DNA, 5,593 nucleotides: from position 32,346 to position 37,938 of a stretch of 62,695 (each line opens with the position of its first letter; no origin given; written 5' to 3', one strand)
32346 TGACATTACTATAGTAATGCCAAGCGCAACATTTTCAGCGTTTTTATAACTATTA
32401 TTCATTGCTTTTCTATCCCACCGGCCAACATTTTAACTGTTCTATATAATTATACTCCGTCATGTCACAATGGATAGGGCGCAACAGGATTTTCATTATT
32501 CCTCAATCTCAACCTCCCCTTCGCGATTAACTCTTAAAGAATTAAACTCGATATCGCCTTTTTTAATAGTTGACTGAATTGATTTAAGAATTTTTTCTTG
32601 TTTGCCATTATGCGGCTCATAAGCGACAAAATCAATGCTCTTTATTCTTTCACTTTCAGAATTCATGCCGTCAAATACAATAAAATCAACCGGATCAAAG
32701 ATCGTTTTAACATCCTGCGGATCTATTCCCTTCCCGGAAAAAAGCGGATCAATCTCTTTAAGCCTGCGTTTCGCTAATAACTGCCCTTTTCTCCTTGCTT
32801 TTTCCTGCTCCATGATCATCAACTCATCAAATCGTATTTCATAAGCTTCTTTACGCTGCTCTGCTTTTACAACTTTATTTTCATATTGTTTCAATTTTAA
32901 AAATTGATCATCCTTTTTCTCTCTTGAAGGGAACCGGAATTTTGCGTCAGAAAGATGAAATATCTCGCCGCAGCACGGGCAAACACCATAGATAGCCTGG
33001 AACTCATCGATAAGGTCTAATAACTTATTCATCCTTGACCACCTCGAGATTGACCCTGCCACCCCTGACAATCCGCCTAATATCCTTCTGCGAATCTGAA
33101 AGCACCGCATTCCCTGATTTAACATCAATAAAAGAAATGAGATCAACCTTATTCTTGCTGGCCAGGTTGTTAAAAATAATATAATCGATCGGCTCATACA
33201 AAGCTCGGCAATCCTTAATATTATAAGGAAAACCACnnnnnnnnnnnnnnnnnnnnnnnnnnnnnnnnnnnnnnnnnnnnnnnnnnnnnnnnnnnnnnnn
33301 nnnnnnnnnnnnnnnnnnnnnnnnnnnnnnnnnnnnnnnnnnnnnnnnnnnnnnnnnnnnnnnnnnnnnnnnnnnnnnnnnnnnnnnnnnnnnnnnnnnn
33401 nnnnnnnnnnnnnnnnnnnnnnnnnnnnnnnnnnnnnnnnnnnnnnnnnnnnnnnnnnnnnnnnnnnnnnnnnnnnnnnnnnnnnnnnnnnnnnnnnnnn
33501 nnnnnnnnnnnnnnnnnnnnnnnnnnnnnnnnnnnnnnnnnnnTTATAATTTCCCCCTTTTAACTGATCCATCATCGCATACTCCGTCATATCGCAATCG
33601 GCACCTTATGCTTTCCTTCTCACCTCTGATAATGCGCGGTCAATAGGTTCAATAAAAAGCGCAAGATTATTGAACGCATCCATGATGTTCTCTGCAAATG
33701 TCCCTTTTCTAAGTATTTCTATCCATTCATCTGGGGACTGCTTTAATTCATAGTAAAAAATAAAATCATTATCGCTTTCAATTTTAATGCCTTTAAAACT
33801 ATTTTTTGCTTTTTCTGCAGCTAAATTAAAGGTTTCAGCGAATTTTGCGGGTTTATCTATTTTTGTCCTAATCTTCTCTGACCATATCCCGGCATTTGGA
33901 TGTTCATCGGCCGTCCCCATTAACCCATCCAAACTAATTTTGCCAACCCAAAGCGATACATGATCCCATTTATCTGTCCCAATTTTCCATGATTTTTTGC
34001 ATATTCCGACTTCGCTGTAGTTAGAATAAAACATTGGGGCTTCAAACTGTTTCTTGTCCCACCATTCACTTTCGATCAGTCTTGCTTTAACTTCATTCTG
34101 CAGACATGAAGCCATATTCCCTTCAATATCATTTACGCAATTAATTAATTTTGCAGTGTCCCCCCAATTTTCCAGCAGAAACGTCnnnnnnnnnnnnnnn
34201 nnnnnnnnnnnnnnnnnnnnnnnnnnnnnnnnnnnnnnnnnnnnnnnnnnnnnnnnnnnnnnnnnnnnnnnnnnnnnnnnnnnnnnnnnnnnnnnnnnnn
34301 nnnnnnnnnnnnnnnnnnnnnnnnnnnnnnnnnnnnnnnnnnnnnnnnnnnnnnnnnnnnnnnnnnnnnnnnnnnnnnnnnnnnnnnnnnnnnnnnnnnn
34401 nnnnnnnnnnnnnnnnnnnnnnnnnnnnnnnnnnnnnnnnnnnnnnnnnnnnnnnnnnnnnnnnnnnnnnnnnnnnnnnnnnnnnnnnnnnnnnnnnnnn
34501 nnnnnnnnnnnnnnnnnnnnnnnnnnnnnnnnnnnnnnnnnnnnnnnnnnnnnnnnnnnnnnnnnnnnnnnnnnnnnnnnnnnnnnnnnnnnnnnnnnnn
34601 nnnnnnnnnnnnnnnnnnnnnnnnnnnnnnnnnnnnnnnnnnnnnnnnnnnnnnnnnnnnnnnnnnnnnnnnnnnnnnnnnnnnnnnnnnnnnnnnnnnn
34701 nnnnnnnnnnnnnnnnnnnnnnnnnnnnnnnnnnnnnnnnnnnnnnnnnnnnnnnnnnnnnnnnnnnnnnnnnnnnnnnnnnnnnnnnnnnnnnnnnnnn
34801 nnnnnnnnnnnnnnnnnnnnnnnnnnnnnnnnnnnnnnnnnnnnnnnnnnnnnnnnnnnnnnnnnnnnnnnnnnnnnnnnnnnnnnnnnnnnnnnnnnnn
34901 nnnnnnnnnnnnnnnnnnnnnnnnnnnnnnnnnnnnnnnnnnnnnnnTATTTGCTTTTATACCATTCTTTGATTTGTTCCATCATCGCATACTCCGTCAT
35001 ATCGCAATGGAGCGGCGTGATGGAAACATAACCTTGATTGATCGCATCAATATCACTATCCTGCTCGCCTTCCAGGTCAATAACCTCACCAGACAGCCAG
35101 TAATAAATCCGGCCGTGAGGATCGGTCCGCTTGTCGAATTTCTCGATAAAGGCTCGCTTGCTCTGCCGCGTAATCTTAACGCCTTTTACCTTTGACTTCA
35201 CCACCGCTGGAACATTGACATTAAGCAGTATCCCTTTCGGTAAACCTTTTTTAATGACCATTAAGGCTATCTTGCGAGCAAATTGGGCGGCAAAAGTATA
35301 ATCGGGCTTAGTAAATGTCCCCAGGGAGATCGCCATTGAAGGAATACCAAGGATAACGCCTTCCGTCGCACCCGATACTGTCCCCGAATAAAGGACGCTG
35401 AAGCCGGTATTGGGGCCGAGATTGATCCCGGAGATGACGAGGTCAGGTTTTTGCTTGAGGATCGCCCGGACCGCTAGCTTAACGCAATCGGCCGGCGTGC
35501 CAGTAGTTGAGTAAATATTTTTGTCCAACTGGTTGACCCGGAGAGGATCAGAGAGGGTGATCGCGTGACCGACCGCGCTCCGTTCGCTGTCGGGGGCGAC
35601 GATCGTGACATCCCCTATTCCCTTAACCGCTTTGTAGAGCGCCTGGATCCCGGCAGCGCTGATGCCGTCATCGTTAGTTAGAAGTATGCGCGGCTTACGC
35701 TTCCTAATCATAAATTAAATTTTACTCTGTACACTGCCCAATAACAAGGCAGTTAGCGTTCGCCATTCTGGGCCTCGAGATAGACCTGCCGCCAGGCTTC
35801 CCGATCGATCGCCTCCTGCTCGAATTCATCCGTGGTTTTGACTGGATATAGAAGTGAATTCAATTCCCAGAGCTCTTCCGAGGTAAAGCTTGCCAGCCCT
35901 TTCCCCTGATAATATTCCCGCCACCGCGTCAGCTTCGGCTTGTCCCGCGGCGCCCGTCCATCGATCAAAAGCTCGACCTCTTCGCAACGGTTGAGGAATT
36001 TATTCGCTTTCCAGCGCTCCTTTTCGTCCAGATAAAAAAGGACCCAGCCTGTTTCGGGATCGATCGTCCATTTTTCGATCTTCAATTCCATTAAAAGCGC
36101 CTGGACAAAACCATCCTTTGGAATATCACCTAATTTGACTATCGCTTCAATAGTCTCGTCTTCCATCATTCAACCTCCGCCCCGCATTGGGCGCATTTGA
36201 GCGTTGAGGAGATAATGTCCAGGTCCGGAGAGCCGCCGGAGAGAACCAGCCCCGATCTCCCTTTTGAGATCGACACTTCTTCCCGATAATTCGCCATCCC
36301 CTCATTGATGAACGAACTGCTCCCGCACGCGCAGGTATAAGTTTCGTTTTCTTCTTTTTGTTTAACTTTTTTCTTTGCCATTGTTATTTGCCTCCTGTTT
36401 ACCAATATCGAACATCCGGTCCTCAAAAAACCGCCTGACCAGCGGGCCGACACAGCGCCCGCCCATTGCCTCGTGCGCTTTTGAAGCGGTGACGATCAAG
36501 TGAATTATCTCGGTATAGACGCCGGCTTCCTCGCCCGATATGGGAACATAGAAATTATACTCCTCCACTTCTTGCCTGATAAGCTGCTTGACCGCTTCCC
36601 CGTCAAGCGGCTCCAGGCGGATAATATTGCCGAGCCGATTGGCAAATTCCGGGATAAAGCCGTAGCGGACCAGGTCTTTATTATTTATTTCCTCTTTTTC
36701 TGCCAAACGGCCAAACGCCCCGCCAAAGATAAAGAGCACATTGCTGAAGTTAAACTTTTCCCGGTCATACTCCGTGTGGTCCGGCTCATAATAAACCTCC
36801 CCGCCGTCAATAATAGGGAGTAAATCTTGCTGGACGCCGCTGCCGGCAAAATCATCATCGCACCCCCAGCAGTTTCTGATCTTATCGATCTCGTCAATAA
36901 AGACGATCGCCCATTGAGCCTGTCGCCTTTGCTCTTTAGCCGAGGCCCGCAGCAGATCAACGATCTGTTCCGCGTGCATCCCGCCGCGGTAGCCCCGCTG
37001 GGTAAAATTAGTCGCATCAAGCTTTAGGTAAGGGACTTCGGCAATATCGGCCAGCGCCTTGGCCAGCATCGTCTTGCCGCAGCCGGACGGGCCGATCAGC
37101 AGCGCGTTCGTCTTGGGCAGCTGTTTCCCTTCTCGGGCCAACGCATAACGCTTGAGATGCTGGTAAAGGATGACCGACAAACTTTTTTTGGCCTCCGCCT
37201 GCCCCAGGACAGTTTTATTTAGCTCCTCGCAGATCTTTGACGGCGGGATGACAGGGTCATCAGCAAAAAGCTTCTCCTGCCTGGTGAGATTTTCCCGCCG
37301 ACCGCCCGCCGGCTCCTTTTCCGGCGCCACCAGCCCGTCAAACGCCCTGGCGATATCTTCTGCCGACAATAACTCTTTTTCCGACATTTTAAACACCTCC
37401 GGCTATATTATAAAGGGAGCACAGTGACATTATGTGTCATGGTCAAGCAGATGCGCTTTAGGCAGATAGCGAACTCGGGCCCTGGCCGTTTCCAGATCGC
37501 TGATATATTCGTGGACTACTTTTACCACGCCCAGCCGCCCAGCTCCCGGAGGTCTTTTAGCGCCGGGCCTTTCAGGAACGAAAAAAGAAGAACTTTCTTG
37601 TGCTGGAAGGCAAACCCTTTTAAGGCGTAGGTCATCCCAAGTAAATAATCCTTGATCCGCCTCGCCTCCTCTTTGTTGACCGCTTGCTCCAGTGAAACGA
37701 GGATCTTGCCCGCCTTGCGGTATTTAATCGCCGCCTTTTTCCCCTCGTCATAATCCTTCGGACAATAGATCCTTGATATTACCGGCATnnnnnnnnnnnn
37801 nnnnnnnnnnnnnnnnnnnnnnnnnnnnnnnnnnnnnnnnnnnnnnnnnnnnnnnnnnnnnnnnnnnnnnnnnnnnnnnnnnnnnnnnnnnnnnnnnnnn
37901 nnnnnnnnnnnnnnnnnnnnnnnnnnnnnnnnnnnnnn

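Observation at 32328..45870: Seven copies of a 26-nt promoter-like element TA(A/G).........-N8-YATAAT tie together the island and a surE cassette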

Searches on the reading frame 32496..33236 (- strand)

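Call 42: search_protein_families(library=pfam, proteins=[window:32496-33236:-], max_evalue=0.01)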
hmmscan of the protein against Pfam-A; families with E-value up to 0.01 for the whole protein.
window:32496-33236:- (246 aa): 1 family
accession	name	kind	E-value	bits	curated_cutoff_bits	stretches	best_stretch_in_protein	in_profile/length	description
PF10107.15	Endonuc_Holl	-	1.1e-09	38.8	23.8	1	114-235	32-158/159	Endonuclease related to archaeal Holliday junction resolvase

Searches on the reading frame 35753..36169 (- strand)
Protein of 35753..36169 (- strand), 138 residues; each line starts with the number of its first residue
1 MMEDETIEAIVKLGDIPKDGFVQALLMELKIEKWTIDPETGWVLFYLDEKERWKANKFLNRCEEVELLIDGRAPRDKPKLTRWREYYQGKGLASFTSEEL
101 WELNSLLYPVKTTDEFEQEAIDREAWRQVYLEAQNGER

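Call 9: search_protein_families(library=pfam, proteins=[window:35753-36169:-], max_evalue=0.01)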
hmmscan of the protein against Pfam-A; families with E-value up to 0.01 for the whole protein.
window:35753-36169:- (138 aa): 0 families

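Call 40: search_protein_families(library=padloc, proteins=[window:35753-36169:-], max_evalue=0.001)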
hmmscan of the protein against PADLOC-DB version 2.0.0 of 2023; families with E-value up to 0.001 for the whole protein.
window:35753-36169:- (138 aa): 0 families

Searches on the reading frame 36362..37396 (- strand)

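Call 9: search_protein_families(library=pfam, proteins=[window:36362-37396:-], max_evalue=0.01)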
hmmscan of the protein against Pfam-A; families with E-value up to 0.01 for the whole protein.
window:36362-37396:- (344 aa): 14 families
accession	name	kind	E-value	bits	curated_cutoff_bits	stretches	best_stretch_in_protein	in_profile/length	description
PF07724.20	AAA_2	-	4.9e-28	98.7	27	1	94-256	2-164/166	AAA domain (Cdc48 subfamily)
PF00004.35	AAA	-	4.4e-16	59.9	21.2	1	99-201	2-97/131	ATPase family associated with various cellular activities (AAA)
PF07728.20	AAA_5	-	5.1e-06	27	22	1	98-175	2-80/139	AAA domain (dynein-related subfamily)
PF13401.12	AAA_22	-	1.7e-05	25.6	27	1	96-133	6-46/130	AAA domain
PF13173.12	AAA_14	-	2.2e-05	24.9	27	1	98-176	5-77/129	AAA domain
PF13521.12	AAA_28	-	0.00013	22.6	27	1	99-160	3-68/164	AAA domain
PF13191.12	AAA_16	-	0.0008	20.4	32.6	0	94-122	24-51/167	AAA ATPase domain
PF01078.27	Mg_chelatase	-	0.00085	19.2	20.3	1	96-118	23-45/207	Magnesium chelatase, subunit ChlI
PF13479.12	AAA_24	-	0.0016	18.7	27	1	96-175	3-78/195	AAA domain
PF10662.15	PduV-EutP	-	0.0024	18.1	21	1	98-133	4-38/143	Ethanolamine utilisation - propanediol utilisation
PF05729.18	NACHT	-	0.0025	18.1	26.7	1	99-128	4-33/167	NACHT domain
PF00005.33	ABC_tran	-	0.0038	18.3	25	1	97-119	13-35/137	ABC transporter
PF01695.23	IstB_IS21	-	0.0075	16.2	24.1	0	95-117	92-114/238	IstB-like ATP binding protein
PF06068.19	TIP49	-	0.0081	15.8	23.8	0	55-131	18-88/347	TIP49 P-loop domain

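Call 40: search_protein_families(library=padloc, proteins=[window:36362-37396:-], max_evalue=0.001)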
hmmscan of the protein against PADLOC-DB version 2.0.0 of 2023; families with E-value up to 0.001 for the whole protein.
window:36362-37396:- (344 aa): 7 families
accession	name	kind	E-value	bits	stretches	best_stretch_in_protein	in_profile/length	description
PDLC03838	DolB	-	2.4e-08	31.6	1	54-173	132-241/375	-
PDLC04232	IetA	-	5.8e-06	23.9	1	58-131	81-152/330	-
PDLC02196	IetA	-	1.4e-05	22.7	1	62-122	90-149/374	-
PDLC02195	IetA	-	7.5e-05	20.2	1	62-123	105-165/395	-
PDLC04606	PDC-M37B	-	0.0001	19.6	1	53-118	136-197/390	-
PDLC04231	IetA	-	0.00016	19.6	1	77-181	100-195/262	-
PDLC00915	TRIP13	-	0.0007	17.1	0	44-171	13-143/302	TRIP13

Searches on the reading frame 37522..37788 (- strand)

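Call 9: search_protein_families(library=pfam, proteins=[window:37522-37788:-], max_evalue=0.01)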
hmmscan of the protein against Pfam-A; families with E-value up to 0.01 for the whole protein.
window:37522-37788:- (88 aa): 1 family
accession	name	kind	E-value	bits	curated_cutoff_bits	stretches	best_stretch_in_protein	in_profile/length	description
PF04472.17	SepF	-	5.6e-06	26.9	27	1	8-60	4-55/72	Cell division protein SepF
